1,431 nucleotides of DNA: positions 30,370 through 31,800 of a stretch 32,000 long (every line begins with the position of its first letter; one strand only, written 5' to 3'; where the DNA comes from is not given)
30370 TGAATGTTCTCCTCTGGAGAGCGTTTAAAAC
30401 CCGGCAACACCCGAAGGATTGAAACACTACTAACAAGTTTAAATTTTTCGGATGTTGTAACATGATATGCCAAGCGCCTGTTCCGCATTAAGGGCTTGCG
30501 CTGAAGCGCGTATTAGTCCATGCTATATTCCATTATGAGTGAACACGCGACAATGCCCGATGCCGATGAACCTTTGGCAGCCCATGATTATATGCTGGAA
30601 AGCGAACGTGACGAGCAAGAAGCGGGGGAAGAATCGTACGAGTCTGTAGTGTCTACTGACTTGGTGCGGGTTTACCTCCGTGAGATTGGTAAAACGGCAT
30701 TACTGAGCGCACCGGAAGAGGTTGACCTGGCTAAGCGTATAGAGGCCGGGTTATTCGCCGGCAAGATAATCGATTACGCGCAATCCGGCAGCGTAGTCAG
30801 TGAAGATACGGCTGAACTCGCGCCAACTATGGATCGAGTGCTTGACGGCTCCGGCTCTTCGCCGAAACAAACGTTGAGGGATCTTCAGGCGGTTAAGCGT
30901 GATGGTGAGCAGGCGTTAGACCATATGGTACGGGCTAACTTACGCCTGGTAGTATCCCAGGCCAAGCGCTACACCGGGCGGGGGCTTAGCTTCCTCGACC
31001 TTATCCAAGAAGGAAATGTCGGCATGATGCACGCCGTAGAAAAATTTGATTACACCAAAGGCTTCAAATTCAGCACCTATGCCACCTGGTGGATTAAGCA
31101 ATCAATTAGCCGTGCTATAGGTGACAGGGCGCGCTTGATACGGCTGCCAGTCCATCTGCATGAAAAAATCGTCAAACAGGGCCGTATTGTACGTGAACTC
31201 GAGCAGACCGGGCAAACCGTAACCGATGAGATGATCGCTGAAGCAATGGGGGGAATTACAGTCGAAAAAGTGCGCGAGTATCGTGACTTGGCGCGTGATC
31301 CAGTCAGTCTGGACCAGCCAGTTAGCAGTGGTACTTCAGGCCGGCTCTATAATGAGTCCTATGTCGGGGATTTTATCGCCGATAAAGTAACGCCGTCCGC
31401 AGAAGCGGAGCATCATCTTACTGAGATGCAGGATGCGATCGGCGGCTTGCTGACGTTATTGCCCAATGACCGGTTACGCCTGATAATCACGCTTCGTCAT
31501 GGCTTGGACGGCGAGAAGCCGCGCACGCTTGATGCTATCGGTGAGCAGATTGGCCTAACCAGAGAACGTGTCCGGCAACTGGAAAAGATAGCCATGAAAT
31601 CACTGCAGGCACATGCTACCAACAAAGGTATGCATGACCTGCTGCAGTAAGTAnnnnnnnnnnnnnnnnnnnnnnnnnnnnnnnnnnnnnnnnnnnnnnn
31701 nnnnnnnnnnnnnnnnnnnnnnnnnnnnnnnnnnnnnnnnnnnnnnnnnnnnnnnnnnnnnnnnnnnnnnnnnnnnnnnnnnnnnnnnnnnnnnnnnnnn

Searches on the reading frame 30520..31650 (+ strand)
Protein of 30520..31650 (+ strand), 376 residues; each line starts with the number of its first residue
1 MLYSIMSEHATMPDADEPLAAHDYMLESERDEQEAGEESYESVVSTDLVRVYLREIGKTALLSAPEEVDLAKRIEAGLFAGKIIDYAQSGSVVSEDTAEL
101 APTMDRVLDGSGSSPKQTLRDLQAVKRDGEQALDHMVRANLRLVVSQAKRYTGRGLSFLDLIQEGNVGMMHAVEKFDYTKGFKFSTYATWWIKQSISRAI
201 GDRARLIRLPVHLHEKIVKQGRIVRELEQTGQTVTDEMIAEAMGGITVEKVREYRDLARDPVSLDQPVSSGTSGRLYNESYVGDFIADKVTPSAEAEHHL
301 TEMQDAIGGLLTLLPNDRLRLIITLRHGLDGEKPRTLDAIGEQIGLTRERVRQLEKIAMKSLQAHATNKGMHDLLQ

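Call 7: search_protein_families(library=pfam, proteins=[window:30520-31650:+], max_evalue=0.01)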
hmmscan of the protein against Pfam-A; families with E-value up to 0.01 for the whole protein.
window:30520-31650:+ (376 aa): 4 families
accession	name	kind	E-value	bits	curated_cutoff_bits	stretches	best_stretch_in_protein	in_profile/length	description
PF04542.20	Sigma70_r2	-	3.8e-22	78.3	24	1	136-205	1-70/71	Sigma-70 region 2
PF00140.25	Sigma70_r1_2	-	1.3e-14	54.2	22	1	47-80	1-34/34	Sigma-70 factor, region 1.2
PF04539.22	Sigma70_r3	-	1.8e-11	44.4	25.3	1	215-275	1-61/78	Sigma-70 region 3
PF04545.22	Sigma70_r4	-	1.9e-11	43.7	24.1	1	316-363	6-49/50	Sigma-70, region 4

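Call 8: search_protein_families(library=ncbifam, proteins=[window:30520-31650:+], max_evalue=0.01)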
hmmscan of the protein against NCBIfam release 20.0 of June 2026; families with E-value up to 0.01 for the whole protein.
window:30520-31650:+ (376 aa): 46 families (the best 25 are shown)
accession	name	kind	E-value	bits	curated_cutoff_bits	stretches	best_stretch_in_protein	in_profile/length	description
NF005920.0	PRK07921.1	subfamily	3.9e-100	335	464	2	107-364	66-316/328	RNA polymerase sigma factor SigB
NF004560.0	PRK05901.1-1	equivalog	1.1e-97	328.4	711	1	40-371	207-511/516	RNA polymerase sigma factor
NF004208.0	PRK05658.1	equivalog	4.7e-94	316.6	555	2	116-372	377-626/631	RNA polymerase sigma factor RpoD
NF004561.0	PRK05901.1-3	equivalog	3.6e-89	300.3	582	1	15-374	206-535/537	RNA polymerase sigma factor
NF006666.0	PRK09210.1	equivalog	4.1e-84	283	572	2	123-375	124-369/370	RNA polymerase sigma factor RpoD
NF041931.2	MzaA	equivalog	7e-84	283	800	1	103-369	447-708/726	MZA anti-phage system associated sigma-70 family RNA polymerase sigma factor MzaA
TIGR02997.1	Sig70-cyanoRpoD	subfamily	1.9e-81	273.6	384.5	1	47-362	1-297/298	RNA polymerase sigma factor, RpoD/SigA family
TIGR02393.1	RpoD_Cterm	equivalog_domain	1.2e-79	267.3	354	1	133-375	2-237/238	RNA polymerase sigma factor RpoD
NF005643.0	PRK07406.1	equivalog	9e-79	265.3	500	1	27-369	65-390/397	RNA polymerase sigma factor RpoD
NF004565.0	PRK05901.2-3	equivalog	7.7e-73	246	484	2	120-373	242-497/501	RNA polymerase sigma factor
TIGR02394.1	rpoS_proteo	equivalog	5.6e-72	242.6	378.7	2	127-371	42-279/285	RNA polymerase sigma factor RpoS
NF004207.0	PRK05657.1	equivalog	6.9e-71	239.3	394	2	126-372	84-323/329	RNA polymerase sigma factor RpoS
NF004562.0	PRK05901.1-4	equivalog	1.4e-69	235.1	779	2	116-371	301-549/571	RNA polymerase sigma factor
NF005642.0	PRK07405.1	subfamily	2.7e-69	233.8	524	1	44-366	6-309/318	RNA polymerase sigma factor SigD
NF005785.0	PRK07598.1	equivalog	4.1e-68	230.1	554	2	94-366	138-402/415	RNA polymerase sigma factor SigC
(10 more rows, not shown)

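Call 43: list_cluster_members(proteins=[P0001, P0004, window:30520-31650:+, window:3576-4298:+, window:22221-23486:+, window:23966-25057:+])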
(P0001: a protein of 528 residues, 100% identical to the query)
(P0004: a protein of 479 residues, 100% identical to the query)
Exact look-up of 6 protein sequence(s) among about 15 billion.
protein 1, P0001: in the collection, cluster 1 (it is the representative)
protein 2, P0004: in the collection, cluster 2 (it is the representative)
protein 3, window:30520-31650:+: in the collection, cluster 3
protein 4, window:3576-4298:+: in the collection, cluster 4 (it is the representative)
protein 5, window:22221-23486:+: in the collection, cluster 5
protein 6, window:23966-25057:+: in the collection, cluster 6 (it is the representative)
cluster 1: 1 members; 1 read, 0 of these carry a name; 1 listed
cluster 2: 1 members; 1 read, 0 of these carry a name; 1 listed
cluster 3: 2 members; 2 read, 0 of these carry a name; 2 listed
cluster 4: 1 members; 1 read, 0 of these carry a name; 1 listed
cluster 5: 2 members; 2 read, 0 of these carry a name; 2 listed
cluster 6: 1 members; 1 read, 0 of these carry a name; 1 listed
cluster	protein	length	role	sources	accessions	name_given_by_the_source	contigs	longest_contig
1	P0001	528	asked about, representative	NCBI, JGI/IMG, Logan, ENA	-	-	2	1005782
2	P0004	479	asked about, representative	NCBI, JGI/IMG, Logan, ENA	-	-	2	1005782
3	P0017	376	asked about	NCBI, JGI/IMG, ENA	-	-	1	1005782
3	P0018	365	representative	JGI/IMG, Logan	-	-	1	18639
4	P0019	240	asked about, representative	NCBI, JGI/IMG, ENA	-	-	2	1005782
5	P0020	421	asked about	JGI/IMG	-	-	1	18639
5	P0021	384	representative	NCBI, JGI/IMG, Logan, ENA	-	-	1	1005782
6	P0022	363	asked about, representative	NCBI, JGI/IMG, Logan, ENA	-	-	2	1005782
